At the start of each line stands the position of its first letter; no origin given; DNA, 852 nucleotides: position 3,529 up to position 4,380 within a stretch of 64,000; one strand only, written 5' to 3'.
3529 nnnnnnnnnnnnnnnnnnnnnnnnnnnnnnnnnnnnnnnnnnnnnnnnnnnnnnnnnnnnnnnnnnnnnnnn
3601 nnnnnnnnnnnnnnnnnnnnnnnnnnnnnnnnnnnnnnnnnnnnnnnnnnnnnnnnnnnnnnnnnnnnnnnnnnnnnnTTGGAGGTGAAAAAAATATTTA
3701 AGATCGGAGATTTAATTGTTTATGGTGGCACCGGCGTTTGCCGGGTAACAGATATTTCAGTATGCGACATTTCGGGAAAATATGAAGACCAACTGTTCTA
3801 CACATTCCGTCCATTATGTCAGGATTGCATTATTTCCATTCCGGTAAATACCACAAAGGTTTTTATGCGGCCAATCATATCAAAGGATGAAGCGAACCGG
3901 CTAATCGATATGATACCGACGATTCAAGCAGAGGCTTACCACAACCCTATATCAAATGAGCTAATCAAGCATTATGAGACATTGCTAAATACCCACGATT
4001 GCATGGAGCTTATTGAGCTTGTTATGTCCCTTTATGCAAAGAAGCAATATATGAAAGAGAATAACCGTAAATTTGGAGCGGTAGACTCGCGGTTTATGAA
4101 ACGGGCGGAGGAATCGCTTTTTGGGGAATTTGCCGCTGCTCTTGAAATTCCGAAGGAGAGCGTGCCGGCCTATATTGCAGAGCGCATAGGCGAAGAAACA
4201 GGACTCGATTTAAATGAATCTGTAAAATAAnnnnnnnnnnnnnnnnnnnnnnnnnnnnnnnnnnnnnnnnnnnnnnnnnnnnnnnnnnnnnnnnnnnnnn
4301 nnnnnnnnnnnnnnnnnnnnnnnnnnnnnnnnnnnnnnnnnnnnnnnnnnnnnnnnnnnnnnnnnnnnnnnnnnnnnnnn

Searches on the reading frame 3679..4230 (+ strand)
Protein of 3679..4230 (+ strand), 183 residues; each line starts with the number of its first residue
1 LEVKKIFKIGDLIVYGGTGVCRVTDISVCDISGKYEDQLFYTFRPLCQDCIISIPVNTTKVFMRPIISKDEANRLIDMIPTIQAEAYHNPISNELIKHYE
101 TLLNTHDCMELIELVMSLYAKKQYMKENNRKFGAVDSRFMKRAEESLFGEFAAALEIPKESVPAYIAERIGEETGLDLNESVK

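Call 7: search_protein_families(library=pfam, proteins=[window:3679-4230:+], max_evalue=0.01)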
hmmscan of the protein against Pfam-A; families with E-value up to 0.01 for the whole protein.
window:3679-4230:+ (183 aa): 2 families
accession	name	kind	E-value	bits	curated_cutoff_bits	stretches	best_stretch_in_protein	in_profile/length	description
PF02559.22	CarD_TRCF_RID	-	2.1e-08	34.5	23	1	7-67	1-57/57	CarD-like/TRCF RID domain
PF21095.3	CarD_C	-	0.0033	17.9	23.1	1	93-165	18-85/87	CarD, C-terminal domain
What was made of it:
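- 3685..4230 (+): CarD-fold gene, 181 aa with a GTG start, from a subfamily lacking the Trp wedge; intact. Pfam CarD_TRCF_RID 34.5 bits against a cutoff of 23 (call 7).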

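Call 9: find_encoding_contigs(protein=window:3679-4230:+, flank=6000, max_places=10)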
Protein window:3679-4230:+ (183 aa): no gene with exactly this product is on record in the collection.

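Call 12: find_homologous_proteins(query=window:3685-4227:+)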
Query seq(181 aa) (181 aa): 287 proteins with E <= 0.001 among 321 candidates; the best 120 are listed.
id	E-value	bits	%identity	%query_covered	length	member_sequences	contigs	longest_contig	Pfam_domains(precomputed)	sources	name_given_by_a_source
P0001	1.4e-115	401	100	100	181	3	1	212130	PF02559.23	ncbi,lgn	ncbi:MAG: CarD family transcriptional regulator [Christensenellales bacterium]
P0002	7.1e-77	275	73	95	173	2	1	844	PF02559.23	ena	-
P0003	5.0e-75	269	68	97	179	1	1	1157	PF02559.23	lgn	-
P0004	2.4e-73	264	69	97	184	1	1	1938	PF02559.23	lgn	-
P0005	4.3e-73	263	71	95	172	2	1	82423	PF02559.23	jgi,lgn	-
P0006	1.0e-72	262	67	97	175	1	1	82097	PF02559.23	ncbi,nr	ncbi:MAG: hypothetical protein EOM54_07235 [Clostridia bacterium]|nr:hypothetical protein [Clostridi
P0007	1.0e-72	262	71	95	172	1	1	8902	PF02559.23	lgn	-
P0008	2.2e-71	258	70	92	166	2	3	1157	PF02559.23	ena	-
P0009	2.3e-70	254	69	93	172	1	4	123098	PF02559.23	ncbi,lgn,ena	-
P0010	1.2e-69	252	68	95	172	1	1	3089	PF02559.23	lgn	-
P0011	2.9e-69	251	69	95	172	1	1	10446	PF02559.23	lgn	-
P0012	3.1e-69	251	67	92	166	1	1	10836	PF02559.23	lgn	-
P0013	3.0e-67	244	68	93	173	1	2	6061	PF02559.23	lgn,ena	-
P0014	6.3e-67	243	68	93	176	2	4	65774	PF02559.23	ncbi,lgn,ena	-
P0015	7.6e-67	243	65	93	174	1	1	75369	PF02559.23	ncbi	ncbi:MAG: CarD family transcriptional regulator [Lawsonibacter sp.]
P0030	9.6e-60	220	59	93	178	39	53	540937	PF02559.23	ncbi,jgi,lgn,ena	jgi:CarD family transcriptional regulator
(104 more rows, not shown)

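Call 15: find_encoding_contigs(protein=P0005, flank=8000, max_places=3)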
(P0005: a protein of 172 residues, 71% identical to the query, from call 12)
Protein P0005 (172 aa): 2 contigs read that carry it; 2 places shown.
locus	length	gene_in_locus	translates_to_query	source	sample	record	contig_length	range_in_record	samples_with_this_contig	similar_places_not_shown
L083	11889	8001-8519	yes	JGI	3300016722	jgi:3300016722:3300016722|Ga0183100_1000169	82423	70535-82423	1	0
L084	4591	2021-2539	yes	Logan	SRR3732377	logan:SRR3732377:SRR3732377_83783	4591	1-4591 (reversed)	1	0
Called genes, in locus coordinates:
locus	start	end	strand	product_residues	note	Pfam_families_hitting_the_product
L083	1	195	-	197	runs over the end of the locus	PF13189:Cytidylate_kin2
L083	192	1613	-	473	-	PF01554:MatE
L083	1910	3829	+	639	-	PF01554:MatE, PF00881:Nitroreductase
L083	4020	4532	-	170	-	PF11391:DUF2798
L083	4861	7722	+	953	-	PF00005:ABC_tran (faint), PF02463:SMC_N (faint), PF03193:RsgA_GTPase (faint), PF13191:AAA_16 (faint), PF13555:AAA_29 (faint), PF20703:nSTAND1 (faint), PF17760:UvrA_inter, PF17755:UvrA_DNA-bind, +1 more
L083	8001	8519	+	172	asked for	PF02559:CarD_TRCF_RID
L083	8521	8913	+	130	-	-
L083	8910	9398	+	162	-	-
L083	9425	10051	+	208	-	PF13576:Pentapeptide_3 (faint), PF23894:LD_SV2 (faint), PF13599:Pentapeptide_4, PF00805:Pentapeptide (weak), PF13599:Pentapeptide_4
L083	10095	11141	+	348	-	PF00154:RecA_N, PF08423:Rad51, PF06745:ATPase (weak), PF01637:ATPase_2 (weak), PF21096:RecA_C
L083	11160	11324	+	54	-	-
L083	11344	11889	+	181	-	PF11391:DUF2798 (weak)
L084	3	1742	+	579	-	?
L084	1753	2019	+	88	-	-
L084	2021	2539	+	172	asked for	PF02559:CarD_TRCF_RID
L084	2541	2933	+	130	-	-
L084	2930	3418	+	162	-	-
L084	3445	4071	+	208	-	PF23894:LD_SV2 (faint), PF13576:Pentapeptide_3 (faint), PF13599:Pentapeptide_4, PF00805:Pentapeptide (weak), PF13599:Pentapeptide_4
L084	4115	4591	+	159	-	?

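Call 16: find_encoding_contigs(protein=P0006, flank=8000, max_places=3)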
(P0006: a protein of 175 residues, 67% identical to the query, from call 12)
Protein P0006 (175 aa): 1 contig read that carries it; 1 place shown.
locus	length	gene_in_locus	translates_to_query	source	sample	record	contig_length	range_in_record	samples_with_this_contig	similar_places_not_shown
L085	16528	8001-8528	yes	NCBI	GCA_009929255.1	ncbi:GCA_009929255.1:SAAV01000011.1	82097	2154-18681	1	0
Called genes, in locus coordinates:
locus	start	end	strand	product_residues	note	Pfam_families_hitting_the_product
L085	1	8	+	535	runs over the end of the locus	PF00654:Voltage_CLC, PF02080:TrkA_C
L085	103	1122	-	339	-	PF01070:FMN_dh, PF00478:IMPDH (weak), PF01645:Glu_synthase (weak)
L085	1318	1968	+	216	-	-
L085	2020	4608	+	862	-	PF02861:Clp_N, PF23569:NBD_SMAX1, PF00004:AAA, PF17871:AAA_lid_9, PF00004:AAA, PF07724:AAA_2, PF07728:AAA_5, PF10431:ClpB_D2-small, +11 more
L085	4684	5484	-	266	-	PF13472:Lipase_GDSL_2, PF00657:Lipase_GDSL (faint)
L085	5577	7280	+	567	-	PF00128:Alpha-amylase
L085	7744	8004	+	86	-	-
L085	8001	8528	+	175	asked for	PF02559:CarD_TRCF_RID (weak)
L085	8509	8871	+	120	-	-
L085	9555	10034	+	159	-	-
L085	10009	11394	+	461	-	PF00069:Pkinase, PF07714:PK_Tyr_Ser-Thr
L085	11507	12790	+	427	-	PF27417:BigA_3rd (faint)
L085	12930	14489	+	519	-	-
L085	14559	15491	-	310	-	PF00126:HTH_1, PF03466:LysR_substrate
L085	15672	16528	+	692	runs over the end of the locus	PF04205:FMN_bind, PF00890:FAD_binding_2, PF01266:DAO, PF12831:FAD_oxidored, PF13450:NAD_binding_8 (faint)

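Call 17: find_encoding_contigs(protein=P0009, flank=8000, max_places=3)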
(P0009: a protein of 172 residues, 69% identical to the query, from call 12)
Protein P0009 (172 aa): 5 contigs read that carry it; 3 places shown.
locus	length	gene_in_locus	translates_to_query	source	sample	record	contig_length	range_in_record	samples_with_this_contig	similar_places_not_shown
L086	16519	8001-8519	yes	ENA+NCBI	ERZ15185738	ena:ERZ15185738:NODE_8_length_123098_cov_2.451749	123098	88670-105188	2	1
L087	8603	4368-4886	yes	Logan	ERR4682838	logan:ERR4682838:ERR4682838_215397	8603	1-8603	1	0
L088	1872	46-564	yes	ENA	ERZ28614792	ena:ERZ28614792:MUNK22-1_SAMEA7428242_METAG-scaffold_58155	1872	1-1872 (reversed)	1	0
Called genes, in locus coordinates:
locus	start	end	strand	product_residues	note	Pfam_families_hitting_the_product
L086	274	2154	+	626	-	PF16260:DUF4914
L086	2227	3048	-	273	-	PF00702:Hydrolase (weak), PF08282:Hydrolase_3, PF05116:S6PP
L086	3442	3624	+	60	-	PF01165:Ribosomal_S21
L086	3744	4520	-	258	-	-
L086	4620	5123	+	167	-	PF09419:PGP_phosphatase, PF00702:Hydrolase, PF13419:HAD_2, PF13242:Hydrolase_like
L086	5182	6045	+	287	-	PF01261:AP_endonuc_2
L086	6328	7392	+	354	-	PF01321:Creatinase_N, PF00557:Peptidase_M24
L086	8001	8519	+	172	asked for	PF02559:CarD_TRCF_RID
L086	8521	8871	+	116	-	-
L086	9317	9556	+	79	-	PF00403:HMA (weak)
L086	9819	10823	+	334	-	PF01966:HD (weak), PF00005:ABC_tran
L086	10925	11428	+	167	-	PF00589:Phage_integrase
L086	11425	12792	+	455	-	PF00580:UvrD-helicase, PF13245:AAA_19, PF00580:UvrD-helicase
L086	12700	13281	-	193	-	PF00717:Peptidase_S24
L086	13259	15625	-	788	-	PF13304:AAA_21 (faint)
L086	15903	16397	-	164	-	PF07508:Recombinase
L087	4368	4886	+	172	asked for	PF02559:CarD_TRCF_RID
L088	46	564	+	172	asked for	PF02559:CarD_TRCF_RID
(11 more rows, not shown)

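Call 31: find_related_loci(query=window:3685-4230:+, collection=viral_contigs, flank=10000)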
Query window:3685-4230:+ (181 aa) in viral_contigs; peptide patterns used: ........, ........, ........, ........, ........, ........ (x = any residue, [..] = any of these).
1 stretches matched a pattern, but none encodes a relative of the query by tblastn (E <= 1e-3).

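Call 35: find_encoding_contigs(protein=P0007, flank=9000, max_places=2)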
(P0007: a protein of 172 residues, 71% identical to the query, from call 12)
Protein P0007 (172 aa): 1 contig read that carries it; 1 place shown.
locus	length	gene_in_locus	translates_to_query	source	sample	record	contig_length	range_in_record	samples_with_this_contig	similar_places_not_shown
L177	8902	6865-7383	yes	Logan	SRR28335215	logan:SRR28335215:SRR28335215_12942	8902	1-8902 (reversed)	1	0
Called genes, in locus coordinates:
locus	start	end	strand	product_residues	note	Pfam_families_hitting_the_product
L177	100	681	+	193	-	PF21537:DUF1980_C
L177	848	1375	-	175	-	PF00589:Phage_integrase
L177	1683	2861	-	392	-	PF13347:MFS_2 (faint), PF07690:MFS_1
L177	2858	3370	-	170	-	PF11391:DUF2798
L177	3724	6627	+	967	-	PF00005:ABC_tran (faint), PF02463:SMC_N (faint), PF03193:RsgA_GTPase (faint), PF13191:AAA_16 (faint), PF13555:AAA_29 (faint), PF20703:nSTAND1 (faint), PF17760:UvrA_inter, PF17755:UvrA_DNA-bind, +1 more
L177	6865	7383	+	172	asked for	PF02559:CarD_TRCF_RID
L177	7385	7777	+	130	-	-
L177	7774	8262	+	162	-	-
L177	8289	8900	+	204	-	?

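Call 36: search_protein_families(library=pfam, max_evalue=0.1, proteins=[L083:8521-8913:+, L085:8509-8871:+, L086:8521-8871:+, L084:1753-2019:+, L085:7744-8004:+, L083:8910-9398:+, L085:9555-10034:+])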
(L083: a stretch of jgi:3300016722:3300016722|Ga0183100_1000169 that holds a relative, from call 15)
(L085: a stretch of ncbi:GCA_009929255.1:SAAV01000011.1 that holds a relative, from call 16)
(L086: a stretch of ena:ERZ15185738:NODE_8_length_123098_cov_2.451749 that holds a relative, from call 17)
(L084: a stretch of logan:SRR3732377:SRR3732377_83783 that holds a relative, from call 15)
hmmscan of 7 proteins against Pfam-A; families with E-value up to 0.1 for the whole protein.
L083:8521-8913:+ (130 aa): 0 families

L085:8509-8871:+ (120 aa): 1 family
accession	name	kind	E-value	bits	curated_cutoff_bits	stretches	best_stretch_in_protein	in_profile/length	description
PF21196.3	PcrA_UvrD_tudor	-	0.022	15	23.9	1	13-47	3-40/48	PcrA/UvrD tudor domain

L086:8521-8871:+ (116 aa): 0 families

L084:1753-2019:+ (88 aa): 0 families

L085:7744-8004:+ (86 aa): 1 family
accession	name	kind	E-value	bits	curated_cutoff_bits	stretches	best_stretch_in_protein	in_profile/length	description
PF18146.6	CinA_KH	-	0.051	14.1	27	1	43-72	44-73/73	Damage-inducible protein CinA KH domain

L083:8910-9398:+ (162 aa): 0 families

L085:9555-10034:+ (159 aa): 0 families

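Call 37: search_solved_structures(query=window:3685-4230:+, max_evalue=1, show_alignments=3)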
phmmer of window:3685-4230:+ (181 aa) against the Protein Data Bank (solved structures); distinct sequences matched with E-value up to 1: 11.
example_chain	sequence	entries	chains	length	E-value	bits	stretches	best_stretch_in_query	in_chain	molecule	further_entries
2lwj_A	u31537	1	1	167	2.5e-07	34.3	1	2-149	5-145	Transcriptional regulator, CarD family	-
8hvr_H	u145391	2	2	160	3e-05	27.6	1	4-164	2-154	Putative transcriptional factor regulator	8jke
2lt4_A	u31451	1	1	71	8.5e-05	26.1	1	2-68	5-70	Transcriptional regulator, CarD family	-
9m98_M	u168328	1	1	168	0.00019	25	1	3-153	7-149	RNA polymerase-binding transcription factor CarD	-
9m9d_M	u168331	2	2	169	0.00019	24.9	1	3-153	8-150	RNA polymerase-binding transcription factor CarD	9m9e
4kbm_B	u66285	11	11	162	0.00023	24.7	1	4-153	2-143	RNA polymerase-binding transcription factor CarD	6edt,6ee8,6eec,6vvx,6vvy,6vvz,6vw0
4ilu_A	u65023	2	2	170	0.00024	24.6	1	4-153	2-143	RNA polymerase-binding transcription factor CarD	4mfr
9e7v_M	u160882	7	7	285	0.00072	23.1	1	3-153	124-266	Ubiquitin-like protein SMT3,RNA polymerase-binding transcription factor CarD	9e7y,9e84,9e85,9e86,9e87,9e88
2lt1_A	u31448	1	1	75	0.0072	19.8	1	6-56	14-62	CarD protein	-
4y6w_A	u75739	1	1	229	0.067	16.7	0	91-127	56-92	NaB(AB)3ACb - light chain TPR-like repeats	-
4y6c_A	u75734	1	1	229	0.48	13.9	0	69-122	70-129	ANSERINA PUTATIVE KINESIN LIGHT chain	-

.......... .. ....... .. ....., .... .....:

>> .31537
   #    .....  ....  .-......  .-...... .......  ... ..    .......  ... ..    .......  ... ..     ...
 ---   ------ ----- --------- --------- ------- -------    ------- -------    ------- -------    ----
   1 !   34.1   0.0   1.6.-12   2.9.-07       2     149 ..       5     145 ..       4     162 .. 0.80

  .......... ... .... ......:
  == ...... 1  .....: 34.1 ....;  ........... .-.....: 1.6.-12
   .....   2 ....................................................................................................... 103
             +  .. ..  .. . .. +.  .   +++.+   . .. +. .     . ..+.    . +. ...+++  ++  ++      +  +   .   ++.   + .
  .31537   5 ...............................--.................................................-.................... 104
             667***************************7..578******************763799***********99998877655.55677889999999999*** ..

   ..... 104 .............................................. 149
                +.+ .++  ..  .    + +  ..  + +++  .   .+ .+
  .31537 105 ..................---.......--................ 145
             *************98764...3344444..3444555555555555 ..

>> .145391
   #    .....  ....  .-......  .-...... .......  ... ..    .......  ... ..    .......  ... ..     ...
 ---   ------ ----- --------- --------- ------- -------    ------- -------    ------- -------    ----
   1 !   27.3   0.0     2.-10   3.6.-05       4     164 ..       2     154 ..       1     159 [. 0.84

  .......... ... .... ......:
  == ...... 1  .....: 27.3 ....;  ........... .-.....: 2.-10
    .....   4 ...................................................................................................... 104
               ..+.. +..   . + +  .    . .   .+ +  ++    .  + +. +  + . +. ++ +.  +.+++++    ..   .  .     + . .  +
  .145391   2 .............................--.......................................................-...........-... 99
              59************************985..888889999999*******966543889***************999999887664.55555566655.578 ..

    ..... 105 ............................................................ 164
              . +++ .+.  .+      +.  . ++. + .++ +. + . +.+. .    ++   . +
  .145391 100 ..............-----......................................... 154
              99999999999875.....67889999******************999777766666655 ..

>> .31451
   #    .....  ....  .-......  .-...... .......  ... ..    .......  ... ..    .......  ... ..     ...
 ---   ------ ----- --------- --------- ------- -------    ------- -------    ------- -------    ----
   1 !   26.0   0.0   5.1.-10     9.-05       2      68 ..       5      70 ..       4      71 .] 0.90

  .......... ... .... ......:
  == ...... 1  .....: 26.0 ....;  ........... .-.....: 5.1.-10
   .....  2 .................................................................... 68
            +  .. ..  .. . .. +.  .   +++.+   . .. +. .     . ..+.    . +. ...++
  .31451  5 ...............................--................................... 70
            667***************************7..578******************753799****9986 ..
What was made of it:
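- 3685..4230 (+): Full-length match to CdnL 2LWJ, E 2.5e-7 (call 37).
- On CarD/CdnL family: The Trp aligns to Ile and the Arg-Arg to Asn-Glu (call 37).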

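Call 38: search_protein_families(library=ncbifam, max_evalue=0.01, proteins=[window:3685-4230:+])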
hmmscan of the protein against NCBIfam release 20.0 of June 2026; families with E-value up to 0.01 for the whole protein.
window:3685-4230:+ (181 aa): 0 families

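Call 65: find_encoding_contigs(protein=P0030, flank=6000, max_places=5)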
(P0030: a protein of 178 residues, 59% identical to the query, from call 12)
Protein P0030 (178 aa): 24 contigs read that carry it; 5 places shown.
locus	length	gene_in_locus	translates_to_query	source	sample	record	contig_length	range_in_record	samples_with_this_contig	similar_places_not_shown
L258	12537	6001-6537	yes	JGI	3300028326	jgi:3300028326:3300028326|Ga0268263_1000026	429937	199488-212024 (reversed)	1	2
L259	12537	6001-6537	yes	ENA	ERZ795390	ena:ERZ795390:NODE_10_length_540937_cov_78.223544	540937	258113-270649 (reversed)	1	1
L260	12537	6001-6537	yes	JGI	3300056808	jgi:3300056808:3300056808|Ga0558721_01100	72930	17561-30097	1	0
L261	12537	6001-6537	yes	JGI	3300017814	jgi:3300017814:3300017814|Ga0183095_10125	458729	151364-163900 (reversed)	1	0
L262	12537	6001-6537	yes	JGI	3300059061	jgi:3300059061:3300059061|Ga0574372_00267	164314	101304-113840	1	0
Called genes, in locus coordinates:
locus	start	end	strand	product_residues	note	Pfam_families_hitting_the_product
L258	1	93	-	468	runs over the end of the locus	PF03062:MBOAT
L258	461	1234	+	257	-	PF08220:HTH_DeoR, PF08279:HTH_11, PF00455:DeoRC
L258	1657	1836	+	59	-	PF18495:VbhA (weak)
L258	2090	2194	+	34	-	-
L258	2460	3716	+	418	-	-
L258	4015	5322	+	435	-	PF00270:DEAD, PF04851:ResIII, PF00271:Helicase_C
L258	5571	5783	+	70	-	PF00313:CSD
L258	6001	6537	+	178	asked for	PF02559:CarD_TRCF_RID (weak)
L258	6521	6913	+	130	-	-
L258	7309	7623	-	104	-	PF12844:HTH_19, PF13560:HTH_31 (weak), PF01381:HTH_3, PF13443:HTH_26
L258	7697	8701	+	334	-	PF00990:GGDEF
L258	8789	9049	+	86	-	-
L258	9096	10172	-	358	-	-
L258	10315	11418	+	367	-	PF13481:AAA_25, PF03796:DnaB_C (faint)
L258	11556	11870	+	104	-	PF21983:NikA-like, PF05713:MobC (weak)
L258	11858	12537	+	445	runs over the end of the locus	PF03432:Relaxase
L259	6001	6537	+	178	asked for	PF02559:CarD_TRCF_RID (weak)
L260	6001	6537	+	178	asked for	PF02559:CarD_TRCF_RID (weak)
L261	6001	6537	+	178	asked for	PF02559:CarD_TRCF_RID (weak)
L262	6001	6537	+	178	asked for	PF02559:CarD_TRCF_RID (weak)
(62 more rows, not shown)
